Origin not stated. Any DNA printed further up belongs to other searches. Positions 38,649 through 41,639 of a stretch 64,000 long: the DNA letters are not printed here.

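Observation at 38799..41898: Membrane-tethered Hsp100/Clp paralog with a dead D1 ATPase, paired with a small membrane protein, back-to-back with canonical clpB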

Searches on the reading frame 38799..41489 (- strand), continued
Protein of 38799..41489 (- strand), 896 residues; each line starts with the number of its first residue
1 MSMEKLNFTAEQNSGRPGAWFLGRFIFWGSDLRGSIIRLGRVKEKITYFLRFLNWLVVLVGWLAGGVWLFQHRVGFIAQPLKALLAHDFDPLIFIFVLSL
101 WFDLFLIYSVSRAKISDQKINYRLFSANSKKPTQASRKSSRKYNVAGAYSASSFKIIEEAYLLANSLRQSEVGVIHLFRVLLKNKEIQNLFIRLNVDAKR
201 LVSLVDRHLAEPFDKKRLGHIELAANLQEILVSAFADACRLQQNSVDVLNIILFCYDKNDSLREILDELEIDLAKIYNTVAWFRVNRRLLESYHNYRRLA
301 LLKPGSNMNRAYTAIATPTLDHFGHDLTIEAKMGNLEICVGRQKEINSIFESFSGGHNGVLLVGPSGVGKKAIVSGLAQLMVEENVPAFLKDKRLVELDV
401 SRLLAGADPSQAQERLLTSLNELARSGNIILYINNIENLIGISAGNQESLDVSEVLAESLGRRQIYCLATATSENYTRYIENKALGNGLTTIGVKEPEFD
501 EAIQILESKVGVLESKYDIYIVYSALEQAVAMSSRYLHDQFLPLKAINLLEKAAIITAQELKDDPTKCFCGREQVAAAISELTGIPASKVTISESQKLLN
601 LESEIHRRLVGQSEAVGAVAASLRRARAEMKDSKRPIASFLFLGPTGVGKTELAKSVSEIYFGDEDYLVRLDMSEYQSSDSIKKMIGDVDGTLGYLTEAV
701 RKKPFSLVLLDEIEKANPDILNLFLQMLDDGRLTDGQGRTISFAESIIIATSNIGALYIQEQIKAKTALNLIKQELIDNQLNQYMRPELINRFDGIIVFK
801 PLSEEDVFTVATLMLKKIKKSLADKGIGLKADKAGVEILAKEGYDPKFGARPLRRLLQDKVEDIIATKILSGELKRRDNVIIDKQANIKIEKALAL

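Call 15: find_encoding_contigs(protein=P0233, flank=8000, max_places=3)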
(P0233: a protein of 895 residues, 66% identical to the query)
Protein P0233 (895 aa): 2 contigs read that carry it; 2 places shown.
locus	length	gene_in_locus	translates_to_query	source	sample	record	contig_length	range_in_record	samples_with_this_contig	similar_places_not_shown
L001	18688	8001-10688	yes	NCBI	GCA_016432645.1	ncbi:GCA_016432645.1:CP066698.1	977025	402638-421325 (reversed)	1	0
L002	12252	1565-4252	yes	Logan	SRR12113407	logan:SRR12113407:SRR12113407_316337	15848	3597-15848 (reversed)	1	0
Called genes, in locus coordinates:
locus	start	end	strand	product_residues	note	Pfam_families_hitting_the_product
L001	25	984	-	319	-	PF00551:Formyl_trans_N, PF02911:Formyl_trans_C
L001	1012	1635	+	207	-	PF09335:VTT_dom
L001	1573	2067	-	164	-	PF01327:Pep_deformylase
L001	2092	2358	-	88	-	-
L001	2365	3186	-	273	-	PF02900:LigB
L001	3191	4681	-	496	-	-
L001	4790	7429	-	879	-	PF02861:Clp_N, PF23569:NBD_SMAX1, PF00004:AAA, PF17871:AAA_lid_9, PF07724:AAA_2, PF00004:AAA, PF07728:AAA_5, PF10431:ClpB_D2-small, +7 more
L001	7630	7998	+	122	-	-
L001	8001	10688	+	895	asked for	PF02861:Clp_N, PF20703:nSTAND1 (weak), PF00004:AAA, PF17871:AAA_lid_9, PF00004:AAA, PF07724:AAA_2, PF07728:AAA_5, PF10431:ClpB_D2-small, +3 more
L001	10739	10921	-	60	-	-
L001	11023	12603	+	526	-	PF00953:Glycos_transf_4, PF02677:QueH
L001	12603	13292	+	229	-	PF18884:TSP3_bac (faint), PF03734:YkuD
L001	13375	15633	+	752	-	PF09826:Beta_propel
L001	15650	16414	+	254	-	-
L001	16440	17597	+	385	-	PF13180:PDZ_2, PF17820:PDZ_6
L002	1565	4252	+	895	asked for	PF02861:Clp_N, PF20703:nSTAND1 (weak), PF00004:AAA, PF17871:AAA_lid_9, PF00004:AAA, PF07724:AAA_2, PF07728:AAA_5, PF10431:ClpB_D2-small, +3 more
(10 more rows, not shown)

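Call 16: find_encoding_contigs(protein=P0181, flank=8000, max_places=3)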
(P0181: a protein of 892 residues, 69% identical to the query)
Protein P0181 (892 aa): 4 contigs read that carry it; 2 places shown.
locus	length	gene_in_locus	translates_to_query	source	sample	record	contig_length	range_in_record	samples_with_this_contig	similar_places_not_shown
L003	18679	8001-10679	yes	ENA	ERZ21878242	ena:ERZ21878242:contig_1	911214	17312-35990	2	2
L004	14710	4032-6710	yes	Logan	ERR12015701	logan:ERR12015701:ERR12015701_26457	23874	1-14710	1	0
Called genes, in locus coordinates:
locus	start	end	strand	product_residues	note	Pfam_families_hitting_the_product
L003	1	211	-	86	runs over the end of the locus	-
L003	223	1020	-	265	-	PF02900:LigB, PF01875:Memo (weak)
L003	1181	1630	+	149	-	-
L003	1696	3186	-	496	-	-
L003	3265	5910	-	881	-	PF02861:Clp_N, PF23569:NBD_SMAX1, PF00004:AAA, PF17871:AAA_lid_9, PF07724:AAA_2, PF00004:AAA, PF07728:AAA_5, PF10431:ClpB_D2-small, +5 more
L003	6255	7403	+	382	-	PF25852:DUF6242_C (faint), PF18962:Por_Secre_tail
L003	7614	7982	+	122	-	-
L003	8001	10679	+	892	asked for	PF02861:Clp_N, PF13191:AAA_16 (weak), PF00004:AAA (weak), PF17871:AAA_lid_9, PF00004:AAA, PF07724:AAA_2, PF07728:AAA_5, PF10431:ClpB_D2-small, +8 more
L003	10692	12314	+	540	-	PF00953:Glycos_transf_4, PF02677:QueH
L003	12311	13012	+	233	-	PF18884:TSP3_bac (faint), PF03734:YkuD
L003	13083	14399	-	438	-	PF02844:GARS_N, PF01071:GARS_A, PF02843:GARS_C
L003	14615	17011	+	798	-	PF09826:Beta_propel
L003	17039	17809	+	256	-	-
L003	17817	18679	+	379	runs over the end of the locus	PF13180:PDZ_2, PF00595:PDZ (weak), PF17820:PDZ_6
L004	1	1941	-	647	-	?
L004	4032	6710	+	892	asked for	PF02861:Clp_N, PF13191:AAA_16 (weak), PF00004:AAA (weak), PF17871:AAA_lid_9, PF00004:AAA, PF07724:AAA_2, PF07728:AAA_5, PF10431:ClpB_D2-small, +8 more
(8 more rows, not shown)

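Call 30: search_protein_families(library=padloc, proteins=[window:38799-41489:-], max_evalue=0.01)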
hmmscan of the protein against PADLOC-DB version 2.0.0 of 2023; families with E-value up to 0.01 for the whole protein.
window:38799-41489:- (896 aa): 6 families
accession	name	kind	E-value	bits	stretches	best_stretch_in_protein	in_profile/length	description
PDLC04606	PDC-M37B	-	5e-34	116.1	1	586-764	123-304/390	-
PDLC03838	DolB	-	1.1e-32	111.8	1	577-870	108-372/375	-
PDLC04605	PDC-M37B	-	2.5e-30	104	1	573-861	238-507/518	-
PDLC00915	TRIP13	-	2.8e-09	34.8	1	357-441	63-147/302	TRIP13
PDLC01993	RtcR--CARF_AAA_HTH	-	0.0021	14.5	0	638-733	205-307/523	-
PDLC04232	IetA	-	0.006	14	0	635-713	114-183/330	-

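Call 35: predict_structure(alignment_id=A2)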
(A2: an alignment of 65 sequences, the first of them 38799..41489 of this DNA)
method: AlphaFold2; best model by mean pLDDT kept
length: 896 residues; sequences in the alignment: 65
mean_pLDDT: 80.2   pTM: 0.59
mean pLDDT of the five models: 80.2, 78.8, 77.9, 73.9, 70.9
residues with pLDDT >= 90: 74; 70-90: 700; 50-70: 81; < 50: 41
segments of 3 or more residues with pLDDT < 50: 129-138, 300-314, 443-448, 589-595
pLDDT, mean of each block of 10 residues (from residue 1): 73 76 82 81 86 87 86 75 66 84 85 82 65 49 85 89 85 89 90 86 86 59 87 89 87 87 87 85 75 58 39 57 81 70 86 86 87 86 76 83 77 86 83 84 49 81 87 82 80 87 84 86 89 74 89 90 85 84 58 53 75 82 64 72 86 85 78 85 79 78 81 87 85 77 84 85 81 81 82 85 86 90 89 89 81 89 90 87 89 78
secondary structure, 60 per line:
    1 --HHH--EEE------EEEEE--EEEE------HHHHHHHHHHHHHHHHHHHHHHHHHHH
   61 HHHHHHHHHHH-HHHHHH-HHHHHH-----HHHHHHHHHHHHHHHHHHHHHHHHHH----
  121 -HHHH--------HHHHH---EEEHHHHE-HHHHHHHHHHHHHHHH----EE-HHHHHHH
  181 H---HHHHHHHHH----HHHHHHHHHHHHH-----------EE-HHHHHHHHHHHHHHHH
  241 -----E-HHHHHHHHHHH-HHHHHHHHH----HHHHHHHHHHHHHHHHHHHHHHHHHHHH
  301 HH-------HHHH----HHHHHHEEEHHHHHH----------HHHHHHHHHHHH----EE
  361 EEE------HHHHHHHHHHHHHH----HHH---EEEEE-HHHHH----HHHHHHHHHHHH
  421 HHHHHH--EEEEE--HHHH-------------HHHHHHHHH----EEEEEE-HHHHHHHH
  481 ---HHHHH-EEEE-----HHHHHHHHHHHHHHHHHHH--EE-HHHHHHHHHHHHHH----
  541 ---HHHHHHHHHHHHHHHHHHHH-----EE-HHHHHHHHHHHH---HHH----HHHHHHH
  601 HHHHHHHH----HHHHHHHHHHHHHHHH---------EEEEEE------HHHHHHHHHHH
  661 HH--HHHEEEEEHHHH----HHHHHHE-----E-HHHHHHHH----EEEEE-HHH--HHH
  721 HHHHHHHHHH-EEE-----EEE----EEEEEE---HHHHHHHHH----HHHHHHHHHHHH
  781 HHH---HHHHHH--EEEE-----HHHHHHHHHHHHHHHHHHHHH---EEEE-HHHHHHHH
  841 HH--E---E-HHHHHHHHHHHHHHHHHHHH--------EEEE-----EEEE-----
elements in order (helices of 4 or more, strands of 3 or more residues): E8-10 E17-21 E24-27 H34-71 H73-78 H80-85 H91-116 H122-125 H134-138 E142-144 H145-148 H151-166 H174-181 H185-193 H198-210 H225-240 H248-258 H260-268 H273-302 H310-313 H318-323 E324-326 H327-332 H343-354 E359-363 H370-383 E394-398 H400-404 H409-426 E429-433 H436-439 H453-461 E466-471 H473-480 H484-488 E490-493 H499-517 H523-536 H544-563 H572-583 H594-608 H613-628 E638-643 H650-662 E668-672 H673-676 H681-686 H695-702 E707-711 H718-730 E732-734 E740-742 E747-752 H756-764 H769-783 H787-792 E795-798 H804-824 E828-831 H833-842 H851-870 E879-882 E888-891
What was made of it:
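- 38799..41489 (-): Membrane-anchored Clp/Hsp100 paralogue (called TM-Clp here), 896 aa. The AF2 model has pLDDT 80.2 (call 35).
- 41280..41354 (-): Predicted transmembrane helix 1 (residues about 46-70). AF2 helix 34-71 (call 35).
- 41154..41228 (-): Predicted transmembrane helix 2 (residues about 88-112), followed by a basic, low-confidence linker (113-145). AF2 helix 91-116, with pLDDT below 50 at 129-138 (call 35).
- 39405..39431 (-): Truncated D2 pore loop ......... (residues 687-695). It is 5 residues shorter than in ClpB/ClpC and has Thr where the GYVG tyrosine sits. In the AF2 model only 8 residues lie between helices 681-686 and 695-702, and Y695 caps the following helix (call 35).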

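Call 44: fold_search(model_id=the predicted structure, library=pdb)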
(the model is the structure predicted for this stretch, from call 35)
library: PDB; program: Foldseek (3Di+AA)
matches with E <= 10: 1760; with E <= 0.001: 1225
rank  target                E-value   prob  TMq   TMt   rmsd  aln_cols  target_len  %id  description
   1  9a66_A                2.2e-57  1.00  0.55  0.61  19.4       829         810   32  Integrative model of CLPC-CLPP by crosslinking MS and deep learning (released 2024-09-18)
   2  9rai_d                1.3e-51  1.00  0.50  0.58  18.0       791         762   33  Structure of the S.aureus MecA/ClpC/ClpP degradation system (released 2025-09-10)
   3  9rai_b                2.0e-51  1.00  0.52  0.60  17.8       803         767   33  Structure of the S.aureus MecA/ClpC/ClpP degradation system (released 2025-09-10)
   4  9rai_e                4.8e-51  1.00  0.52  0.59  18.2       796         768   33  Structure of the S.aureus MecA/ClpC/ClpP degradation system (released 2025-09-10)
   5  9rai_c                2.5e-50  1.00  0.51  0.58  17.1       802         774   32  Structure of the S.aureus MecA/ClpC/ClpP degradation system (released 2025-09-10)
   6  4d2q_A                7.3e-49  1.00  0.42  0.47  23.9       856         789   29  Negative-stain electron microscopy of E. coli ClpB mutant E432A (BAP form bound to ClpP) (released 2014-06-04)
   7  9gi1_e                1.0e-47  1.00  0.52  0.75   5.6       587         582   40  Structure of the S.aureus MecA/ClpC/ClpP degradation system (released 2025-08-20)
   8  9gi1_b                1.8e-46  1.00  0.52  0.77   5.5       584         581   40  Structure of the S.aureus MecA/ClpC/ClpP degradation system (released 2025-08-20)
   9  7abr_D                2.9e-46  1.00  0.51  0.74   5.9       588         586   40  Cryo-EM structure of B. subtilis ClpC (DWB mutant) hexamer bound to a substrate polypeptide (released 2021-10-06)
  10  9rai_f                3.3e-46  1.00  0.53  0.63  17.2       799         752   33  Structure of the S.aureus MecA/ClpC/ClpP degradation system (released 2025-09-10)
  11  9qcl_B                4.8e-46  1.00  0.53  0.62  12.3       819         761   31  S.aureus ClpC tetradecameric resting state (released 2025-08-27)
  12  9gi1_c                7.0e-46  1.00  0.52  0.74   5.8       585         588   40  Structure of the S.aureus MecA/ClpC/ClpP degradation system (released 2025-08-20)
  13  6qs6_A                2.3e-45  1.00  0.52  0.76   5.5       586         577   38  ClpB (DWB and K476C mutant) bound to casein in presence of ATPgammaS - state KC-1 (released 2019-07-03)
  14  9gi1_d                2.6e-45  1.00  0.51  0.75   5.8       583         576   40  Structure of the S.aureus MecA/ClpC/ClpP degradation system (released 2025-08-20)
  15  6w6j_D                4.4e-45  1.00  0.49  0.60  23.4       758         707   30  The Mycobacterium tuberculosis ClpB disaggregase hexamer structure with a locally refined N-terminal domain in the pre (released 2021-05-26)
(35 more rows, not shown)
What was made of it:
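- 38799..41489 (-): The best PDB fold matches are ClpC and ClpB (call 44).
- On Clp/Hsp100 class I superfamily: The fold matches ClpC and ClpB (call 44).
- Closest known: ClpC / ClpB. Same: The best fold hits are also ClpC and ClpB (call 44).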
